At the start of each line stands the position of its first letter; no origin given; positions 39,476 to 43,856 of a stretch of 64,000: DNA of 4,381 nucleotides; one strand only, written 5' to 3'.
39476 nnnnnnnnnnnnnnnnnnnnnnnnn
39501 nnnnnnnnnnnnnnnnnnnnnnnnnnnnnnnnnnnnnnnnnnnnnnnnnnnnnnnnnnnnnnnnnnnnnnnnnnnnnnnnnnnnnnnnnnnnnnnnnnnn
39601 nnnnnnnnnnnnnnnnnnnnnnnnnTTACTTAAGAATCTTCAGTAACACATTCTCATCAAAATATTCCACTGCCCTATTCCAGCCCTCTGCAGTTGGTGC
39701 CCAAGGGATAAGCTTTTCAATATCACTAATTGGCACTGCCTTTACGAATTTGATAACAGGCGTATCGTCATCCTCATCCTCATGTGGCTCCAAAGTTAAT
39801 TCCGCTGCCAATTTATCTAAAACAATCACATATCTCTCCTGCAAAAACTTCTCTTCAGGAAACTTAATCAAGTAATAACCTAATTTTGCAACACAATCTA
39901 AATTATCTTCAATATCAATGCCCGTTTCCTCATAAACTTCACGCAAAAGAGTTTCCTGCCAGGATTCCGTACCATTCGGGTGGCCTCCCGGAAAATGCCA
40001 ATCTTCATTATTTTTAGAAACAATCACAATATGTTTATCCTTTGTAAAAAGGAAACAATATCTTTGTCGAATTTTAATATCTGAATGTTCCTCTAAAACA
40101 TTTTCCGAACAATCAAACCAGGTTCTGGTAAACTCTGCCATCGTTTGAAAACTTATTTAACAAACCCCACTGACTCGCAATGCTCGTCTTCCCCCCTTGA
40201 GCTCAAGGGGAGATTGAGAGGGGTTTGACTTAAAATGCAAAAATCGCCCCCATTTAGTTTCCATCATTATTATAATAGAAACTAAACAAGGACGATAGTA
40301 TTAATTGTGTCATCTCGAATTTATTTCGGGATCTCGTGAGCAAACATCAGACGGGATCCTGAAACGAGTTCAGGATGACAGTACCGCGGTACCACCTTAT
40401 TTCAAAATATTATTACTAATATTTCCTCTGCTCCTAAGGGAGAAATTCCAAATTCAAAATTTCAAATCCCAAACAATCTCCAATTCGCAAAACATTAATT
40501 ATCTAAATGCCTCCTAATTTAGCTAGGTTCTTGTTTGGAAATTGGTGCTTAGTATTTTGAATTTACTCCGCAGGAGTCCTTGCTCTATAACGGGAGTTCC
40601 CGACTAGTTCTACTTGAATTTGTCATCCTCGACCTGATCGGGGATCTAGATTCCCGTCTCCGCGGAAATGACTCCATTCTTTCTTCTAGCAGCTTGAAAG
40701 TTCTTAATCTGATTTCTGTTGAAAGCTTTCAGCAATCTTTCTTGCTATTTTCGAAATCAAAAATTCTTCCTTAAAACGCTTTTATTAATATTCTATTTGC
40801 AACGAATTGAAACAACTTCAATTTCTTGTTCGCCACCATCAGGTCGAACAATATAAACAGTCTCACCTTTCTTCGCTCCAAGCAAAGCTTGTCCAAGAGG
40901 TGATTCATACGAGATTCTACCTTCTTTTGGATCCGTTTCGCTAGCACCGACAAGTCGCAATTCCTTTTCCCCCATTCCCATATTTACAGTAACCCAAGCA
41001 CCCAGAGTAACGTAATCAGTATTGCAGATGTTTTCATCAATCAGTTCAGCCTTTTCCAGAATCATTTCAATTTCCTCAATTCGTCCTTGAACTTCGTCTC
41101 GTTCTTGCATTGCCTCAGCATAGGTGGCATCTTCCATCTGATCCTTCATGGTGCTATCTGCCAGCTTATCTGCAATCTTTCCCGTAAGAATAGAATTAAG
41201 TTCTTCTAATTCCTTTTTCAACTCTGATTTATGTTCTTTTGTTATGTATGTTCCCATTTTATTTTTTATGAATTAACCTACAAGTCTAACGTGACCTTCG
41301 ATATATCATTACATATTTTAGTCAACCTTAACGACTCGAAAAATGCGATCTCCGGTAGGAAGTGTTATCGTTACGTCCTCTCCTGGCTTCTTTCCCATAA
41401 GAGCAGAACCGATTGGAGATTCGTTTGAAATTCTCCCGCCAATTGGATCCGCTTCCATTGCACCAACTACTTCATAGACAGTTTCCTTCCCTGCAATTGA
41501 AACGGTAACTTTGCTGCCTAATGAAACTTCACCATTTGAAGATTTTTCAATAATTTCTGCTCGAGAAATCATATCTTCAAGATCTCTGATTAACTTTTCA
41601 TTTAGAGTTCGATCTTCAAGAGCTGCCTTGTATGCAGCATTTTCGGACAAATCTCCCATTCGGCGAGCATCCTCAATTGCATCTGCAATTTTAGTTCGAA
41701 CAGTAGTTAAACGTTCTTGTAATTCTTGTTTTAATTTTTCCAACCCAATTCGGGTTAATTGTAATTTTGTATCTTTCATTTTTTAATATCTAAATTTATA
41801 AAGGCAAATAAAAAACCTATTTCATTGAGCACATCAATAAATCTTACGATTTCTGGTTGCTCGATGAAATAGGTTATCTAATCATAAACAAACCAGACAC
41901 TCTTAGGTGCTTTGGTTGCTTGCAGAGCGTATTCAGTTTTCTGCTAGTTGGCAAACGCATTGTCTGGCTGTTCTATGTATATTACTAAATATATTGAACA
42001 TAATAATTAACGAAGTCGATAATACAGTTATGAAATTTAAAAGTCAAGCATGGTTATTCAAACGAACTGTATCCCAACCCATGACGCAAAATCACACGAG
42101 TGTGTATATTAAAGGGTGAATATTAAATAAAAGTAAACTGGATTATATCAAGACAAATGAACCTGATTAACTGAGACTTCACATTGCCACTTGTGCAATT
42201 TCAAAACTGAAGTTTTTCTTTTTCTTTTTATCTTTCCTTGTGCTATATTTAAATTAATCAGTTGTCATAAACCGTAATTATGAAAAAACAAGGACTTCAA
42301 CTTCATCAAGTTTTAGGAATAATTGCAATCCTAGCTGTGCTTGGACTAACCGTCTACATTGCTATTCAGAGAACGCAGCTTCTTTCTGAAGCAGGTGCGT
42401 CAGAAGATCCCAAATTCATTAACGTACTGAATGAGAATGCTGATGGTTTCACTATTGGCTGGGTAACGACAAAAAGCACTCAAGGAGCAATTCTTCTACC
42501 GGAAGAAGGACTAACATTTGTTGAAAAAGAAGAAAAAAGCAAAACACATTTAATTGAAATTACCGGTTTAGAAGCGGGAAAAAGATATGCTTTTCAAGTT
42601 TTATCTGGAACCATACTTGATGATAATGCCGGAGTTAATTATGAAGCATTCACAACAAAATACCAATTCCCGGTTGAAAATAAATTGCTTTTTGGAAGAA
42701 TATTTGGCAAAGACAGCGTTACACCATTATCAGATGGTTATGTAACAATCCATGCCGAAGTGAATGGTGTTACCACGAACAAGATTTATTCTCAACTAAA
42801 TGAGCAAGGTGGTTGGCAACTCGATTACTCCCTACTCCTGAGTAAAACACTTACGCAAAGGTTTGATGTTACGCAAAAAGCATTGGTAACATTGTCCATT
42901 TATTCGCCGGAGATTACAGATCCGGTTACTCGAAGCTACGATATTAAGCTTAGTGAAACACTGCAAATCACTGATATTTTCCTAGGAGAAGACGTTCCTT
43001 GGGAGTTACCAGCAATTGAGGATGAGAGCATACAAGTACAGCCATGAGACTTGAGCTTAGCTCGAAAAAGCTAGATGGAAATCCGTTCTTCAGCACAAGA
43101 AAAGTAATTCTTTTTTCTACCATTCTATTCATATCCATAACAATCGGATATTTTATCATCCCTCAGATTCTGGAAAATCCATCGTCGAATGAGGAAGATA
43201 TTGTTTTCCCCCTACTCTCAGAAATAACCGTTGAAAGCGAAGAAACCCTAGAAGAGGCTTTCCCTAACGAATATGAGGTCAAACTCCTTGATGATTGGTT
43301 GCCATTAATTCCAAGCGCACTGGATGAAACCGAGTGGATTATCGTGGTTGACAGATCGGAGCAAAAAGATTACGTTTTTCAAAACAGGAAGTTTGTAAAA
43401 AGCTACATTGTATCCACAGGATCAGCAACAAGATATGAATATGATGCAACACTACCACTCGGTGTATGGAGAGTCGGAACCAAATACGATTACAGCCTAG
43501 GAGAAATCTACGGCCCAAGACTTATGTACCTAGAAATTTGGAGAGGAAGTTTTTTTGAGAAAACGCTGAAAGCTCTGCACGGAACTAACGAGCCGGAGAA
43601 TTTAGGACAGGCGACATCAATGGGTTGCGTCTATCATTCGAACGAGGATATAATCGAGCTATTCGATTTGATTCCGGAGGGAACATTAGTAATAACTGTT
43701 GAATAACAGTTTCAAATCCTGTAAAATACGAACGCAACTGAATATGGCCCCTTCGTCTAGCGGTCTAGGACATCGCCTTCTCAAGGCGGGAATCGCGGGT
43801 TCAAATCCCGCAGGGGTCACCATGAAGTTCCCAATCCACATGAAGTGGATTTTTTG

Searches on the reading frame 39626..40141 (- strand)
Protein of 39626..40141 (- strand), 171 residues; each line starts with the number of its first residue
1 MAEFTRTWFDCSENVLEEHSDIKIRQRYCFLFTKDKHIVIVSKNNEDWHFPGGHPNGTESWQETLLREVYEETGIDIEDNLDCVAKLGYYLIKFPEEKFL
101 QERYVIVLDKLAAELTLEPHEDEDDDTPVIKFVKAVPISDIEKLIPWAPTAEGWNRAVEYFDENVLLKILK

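Call 77: search_protein_families(library=pfam, proteins=[window:39626-40141:-], max_evalue=0.00001)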
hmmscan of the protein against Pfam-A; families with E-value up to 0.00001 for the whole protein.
window:39626-40141:- (171 aa): 1 family
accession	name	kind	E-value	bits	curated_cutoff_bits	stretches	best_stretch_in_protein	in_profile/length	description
PF00293.34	NUDIX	-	7.9e-14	52.3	21.1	1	28-149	7-125/134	NUDIX domain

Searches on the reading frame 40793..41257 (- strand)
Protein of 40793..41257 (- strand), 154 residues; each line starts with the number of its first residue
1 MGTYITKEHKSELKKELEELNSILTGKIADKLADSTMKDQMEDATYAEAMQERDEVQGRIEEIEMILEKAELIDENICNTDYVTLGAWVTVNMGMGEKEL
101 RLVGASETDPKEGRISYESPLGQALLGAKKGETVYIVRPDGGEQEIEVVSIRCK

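Call 77: search_protein_families(library=pfam, proteins=[window:40793-41257:-], max_evalue=0.00001)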
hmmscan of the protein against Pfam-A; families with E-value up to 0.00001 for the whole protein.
window:40793-41257:- (154 aa): 2 families
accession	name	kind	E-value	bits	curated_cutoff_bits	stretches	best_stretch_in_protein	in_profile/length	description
PF01272.25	GreA_GreB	-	3.3e-21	75.5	26.9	1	80-152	3-76/77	Transcription elongation factor, GreA/GreB, C-term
PF03449.20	GreA_GreB_N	-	1.4e-07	32.1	24.5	1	4-71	2-70/71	Transcription elongation factor, N-terminal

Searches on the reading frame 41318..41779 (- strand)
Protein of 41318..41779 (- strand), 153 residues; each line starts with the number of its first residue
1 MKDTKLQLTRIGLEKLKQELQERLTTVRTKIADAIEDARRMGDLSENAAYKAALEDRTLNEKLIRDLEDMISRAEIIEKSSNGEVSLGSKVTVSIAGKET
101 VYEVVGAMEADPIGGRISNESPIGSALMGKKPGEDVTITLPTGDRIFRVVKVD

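Call 77: search_protein_families(library=pfam, proteins=[window:41318-41779:-], max_evalue=0.00001)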
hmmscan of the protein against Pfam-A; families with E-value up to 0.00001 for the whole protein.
window:41318-41779:- (153 aa): 2 families
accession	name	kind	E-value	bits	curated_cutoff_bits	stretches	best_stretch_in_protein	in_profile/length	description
PF01272.25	GreA_GreB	-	1.5e-22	79.8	26.9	1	81-152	2-75/77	Transcription elongation factor, GreA/GreB, C-term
PF03449.20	GreA_GreB_N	-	6.6e-20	71.5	24.5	1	7-76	2-71/71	Transcription elongation factor, N-terminal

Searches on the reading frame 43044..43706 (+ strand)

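Call 77: search_protein_families(library=pfam, proteins=[window:43044-43706:+], max_evalue=0.00001)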
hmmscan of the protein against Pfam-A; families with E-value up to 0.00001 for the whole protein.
window:43044-43706:+ (220 aa): 1 family
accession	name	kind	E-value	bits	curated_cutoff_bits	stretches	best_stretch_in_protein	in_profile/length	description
PF03734.19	YkuD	-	2.6e-16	60.9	23.4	1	99-217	3-145/146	L,D-transpeptidase catalytic domain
